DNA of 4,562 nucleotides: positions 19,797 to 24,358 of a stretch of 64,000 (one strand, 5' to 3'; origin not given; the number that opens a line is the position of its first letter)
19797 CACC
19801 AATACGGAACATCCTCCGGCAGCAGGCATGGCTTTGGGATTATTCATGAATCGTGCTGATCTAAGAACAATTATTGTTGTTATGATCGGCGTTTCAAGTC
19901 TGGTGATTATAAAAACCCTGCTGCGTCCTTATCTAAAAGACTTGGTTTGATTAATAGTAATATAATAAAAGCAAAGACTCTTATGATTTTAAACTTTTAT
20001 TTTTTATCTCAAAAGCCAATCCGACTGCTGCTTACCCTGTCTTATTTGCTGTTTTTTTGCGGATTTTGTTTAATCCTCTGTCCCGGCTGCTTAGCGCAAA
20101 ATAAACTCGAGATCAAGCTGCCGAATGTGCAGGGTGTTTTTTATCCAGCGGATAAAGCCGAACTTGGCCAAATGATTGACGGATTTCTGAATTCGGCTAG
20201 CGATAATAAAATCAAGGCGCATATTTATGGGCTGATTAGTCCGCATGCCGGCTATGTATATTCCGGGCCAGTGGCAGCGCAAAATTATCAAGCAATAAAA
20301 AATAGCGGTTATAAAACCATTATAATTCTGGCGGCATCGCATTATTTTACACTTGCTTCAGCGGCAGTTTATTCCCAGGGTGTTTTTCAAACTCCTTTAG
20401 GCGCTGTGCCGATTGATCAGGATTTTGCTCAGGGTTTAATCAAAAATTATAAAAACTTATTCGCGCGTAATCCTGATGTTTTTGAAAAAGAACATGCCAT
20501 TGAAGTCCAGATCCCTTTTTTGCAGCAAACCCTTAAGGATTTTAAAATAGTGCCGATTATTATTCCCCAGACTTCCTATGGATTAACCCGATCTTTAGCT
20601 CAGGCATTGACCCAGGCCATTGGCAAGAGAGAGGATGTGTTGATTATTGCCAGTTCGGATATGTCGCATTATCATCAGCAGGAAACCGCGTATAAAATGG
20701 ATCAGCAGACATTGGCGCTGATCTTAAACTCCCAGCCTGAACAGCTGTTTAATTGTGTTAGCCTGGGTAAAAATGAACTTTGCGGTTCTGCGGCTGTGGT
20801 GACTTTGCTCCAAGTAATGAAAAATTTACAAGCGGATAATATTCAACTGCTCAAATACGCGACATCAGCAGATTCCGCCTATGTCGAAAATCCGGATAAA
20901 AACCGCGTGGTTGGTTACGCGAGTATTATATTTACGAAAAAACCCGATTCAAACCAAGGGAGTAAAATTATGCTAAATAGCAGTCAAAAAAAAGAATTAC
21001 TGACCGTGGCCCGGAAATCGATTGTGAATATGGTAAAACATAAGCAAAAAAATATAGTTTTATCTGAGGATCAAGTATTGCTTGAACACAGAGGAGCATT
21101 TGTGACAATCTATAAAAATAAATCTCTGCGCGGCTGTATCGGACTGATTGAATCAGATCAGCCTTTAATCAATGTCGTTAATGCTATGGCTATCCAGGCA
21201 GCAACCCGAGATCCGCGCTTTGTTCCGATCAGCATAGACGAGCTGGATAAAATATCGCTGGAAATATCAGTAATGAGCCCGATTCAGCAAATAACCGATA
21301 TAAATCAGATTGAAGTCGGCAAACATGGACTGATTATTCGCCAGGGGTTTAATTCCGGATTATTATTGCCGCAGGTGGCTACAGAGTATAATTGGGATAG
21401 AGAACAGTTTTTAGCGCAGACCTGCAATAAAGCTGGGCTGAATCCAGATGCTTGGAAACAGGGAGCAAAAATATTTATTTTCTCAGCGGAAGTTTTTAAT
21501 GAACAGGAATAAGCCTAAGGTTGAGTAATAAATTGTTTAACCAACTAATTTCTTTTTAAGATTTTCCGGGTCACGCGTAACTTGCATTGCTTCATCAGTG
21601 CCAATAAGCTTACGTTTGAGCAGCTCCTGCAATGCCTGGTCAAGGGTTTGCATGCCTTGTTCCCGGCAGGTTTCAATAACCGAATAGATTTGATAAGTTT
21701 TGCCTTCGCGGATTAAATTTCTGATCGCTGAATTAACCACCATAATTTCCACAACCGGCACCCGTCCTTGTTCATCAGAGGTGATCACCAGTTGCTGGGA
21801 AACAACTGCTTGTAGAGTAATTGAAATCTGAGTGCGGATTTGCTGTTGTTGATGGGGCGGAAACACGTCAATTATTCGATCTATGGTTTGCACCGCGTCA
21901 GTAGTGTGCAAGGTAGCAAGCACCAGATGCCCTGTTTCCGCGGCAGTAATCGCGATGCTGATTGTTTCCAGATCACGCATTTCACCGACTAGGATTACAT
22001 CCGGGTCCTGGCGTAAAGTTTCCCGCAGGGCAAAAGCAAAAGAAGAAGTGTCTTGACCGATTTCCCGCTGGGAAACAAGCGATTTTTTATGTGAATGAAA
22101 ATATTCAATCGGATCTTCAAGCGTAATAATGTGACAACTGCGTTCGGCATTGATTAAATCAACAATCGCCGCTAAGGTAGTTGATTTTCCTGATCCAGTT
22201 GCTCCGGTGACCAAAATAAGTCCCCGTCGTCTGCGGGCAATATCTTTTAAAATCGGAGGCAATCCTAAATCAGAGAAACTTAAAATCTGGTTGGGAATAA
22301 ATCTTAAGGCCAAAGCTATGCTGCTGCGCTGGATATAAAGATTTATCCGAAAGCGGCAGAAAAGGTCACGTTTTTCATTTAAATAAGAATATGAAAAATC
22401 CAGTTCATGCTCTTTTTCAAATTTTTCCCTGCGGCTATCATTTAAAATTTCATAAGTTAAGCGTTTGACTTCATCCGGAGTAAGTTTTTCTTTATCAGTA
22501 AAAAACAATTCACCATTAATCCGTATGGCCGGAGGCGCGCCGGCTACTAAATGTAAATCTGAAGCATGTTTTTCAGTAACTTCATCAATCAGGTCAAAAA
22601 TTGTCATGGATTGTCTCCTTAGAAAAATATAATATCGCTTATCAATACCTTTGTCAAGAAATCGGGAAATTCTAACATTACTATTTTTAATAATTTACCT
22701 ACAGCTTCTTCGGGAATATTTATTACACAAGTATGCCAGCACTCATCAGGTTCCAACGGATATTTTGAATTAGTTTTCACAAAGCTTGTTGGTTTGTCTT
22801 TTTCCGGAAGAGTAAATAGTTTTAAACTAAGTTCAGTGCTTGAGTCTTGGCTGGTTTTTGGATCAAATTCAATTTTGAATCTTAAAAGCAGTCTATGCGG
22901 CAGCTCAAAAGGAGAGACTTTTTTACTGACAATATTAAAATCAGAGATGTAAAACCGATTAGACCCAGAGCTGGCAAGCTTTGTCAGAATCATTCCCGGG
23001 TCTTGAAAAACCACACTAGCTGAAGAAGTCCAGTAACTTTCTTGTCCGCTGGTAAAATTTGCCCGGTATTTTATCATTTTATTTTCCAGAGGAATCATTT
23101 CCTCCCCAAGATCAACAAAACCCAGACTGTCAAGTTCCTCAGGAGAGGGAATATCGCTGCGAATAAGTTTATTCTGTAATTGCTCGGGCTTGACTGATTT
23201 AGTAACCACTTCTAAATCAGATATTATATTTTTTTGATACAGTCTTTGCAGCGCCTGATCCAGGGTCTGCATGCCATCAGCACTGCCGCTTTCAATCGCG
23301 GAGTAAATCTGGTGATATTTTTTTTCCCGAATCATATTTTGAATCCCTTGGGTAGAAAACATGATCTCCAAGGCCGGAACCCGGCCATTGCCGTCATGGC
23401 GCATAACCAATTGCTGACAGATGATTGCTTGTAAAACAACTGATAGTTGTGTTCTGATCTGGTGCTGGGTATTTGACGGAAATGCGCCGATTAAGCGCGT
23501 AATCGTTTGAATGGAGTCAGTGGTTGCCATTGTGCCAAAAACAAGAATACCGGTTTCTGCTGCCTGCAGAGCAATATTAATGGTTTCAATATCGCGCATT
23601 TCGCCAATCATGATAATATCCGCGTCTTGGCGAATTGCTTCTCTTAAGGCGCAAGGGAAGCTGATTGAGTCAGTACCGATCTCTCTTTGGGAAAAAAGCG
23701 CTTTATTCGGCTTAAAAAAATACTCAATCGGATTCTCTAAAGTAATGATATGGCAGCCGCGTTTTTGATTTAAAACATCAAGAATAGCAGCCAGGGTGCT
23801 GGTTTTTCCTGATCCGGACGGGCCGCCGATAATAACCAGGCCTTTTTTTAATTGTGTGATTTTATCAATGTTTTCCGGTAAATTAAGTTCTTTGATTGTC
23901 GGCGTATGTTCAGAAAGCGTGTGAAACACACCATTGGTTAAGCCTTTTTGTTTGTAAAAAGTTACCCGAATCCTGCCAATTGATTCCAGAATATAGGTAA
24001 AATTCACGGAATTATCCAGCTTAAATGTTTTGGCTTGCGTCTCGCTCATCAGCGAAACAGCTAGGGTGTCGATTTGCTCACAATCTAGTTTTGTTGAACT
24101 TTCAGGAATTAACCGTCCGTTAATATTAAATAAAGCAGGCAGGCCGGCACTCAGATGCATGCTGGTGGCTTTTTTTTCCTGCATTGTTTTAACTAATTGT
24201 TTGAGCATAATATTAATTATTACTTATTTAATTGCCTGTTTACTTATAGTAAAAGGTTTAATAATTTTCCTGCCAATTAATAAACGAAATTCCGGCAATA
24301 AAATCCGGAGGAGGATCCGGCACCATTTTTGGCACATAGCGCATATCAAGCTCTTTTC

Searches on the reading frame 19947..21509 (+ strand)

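Call 65: search_protein_families(library=pfam, proteins=[window:19947-21509:+], max_evalue=0.00001)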
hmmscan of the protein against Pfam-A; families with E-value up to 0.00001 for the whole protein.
window:19947-21509:+ (521 aa): 3 families
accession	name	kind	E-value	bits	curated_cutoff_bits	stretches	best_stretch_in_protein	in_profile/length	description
PF01875.22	Memo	-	3.7e-63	213.7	27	1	59-327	2-268/269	Memo-like protein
PF01871.22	AMMECR1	-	1.3e-55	187.9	25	1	353-517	2-168/168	AMMECR1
PF02900.23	LigB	-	6.1e-06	25.9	26.3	0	182-305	118-219/269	Catalytic LigB subunit of aromatic ring-opening dioxygenase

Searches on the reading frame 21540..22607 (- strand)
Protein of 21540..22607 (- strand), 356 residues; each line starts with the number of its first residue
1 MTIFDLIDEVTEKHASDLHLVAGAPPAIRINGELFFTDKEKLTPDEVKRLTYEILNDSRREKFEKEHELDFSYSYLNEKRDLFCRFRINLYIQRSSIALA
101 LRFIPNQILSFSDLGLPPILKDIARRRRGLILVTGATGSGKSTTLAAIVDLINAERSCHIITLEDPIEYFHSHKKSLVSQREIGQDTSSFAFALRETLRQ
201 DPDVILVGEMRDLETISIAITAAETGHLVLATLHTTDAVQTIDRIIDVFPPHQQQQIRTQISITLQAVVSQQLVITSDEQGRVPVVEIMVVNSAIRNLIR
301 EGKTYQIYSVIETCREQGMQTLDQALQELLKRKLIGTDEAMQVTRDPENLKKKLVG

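Call 65: search_protein_families(library=pfam, proteins=[window:21540-22607:-], max_evalue=0.00001)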
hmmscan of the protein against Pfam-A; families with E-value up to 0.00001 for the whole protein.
window:21540-22607:- (356 aa): 2 families
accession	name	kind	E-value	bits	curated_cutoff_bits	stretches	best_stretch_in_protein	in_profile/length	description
PF00437.27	T2SSE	-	1.7e-50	172.2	24.9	1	6-321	15-357/370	Type II/IV secretion system protein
PF13401.12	AAA_22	-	6.8e-06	26.9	27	0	126-213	3-96/130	AAA domain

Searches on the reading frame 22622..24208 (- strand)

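Call 65: search_protein_families(library=pfam, proteins=[window:22622-24208:-], max_evalue=0.00001)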
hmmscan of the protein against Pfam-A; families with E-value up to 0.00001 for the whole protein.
window:22622-24208:- (529 aa): 1 family
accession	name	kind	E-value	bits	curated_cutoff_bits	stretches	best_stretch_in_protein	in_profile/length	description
PF00437.27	T2SSE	-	1.9e-34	119.4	24.9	1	113-283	133-288/370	Type II/IV secretion system protein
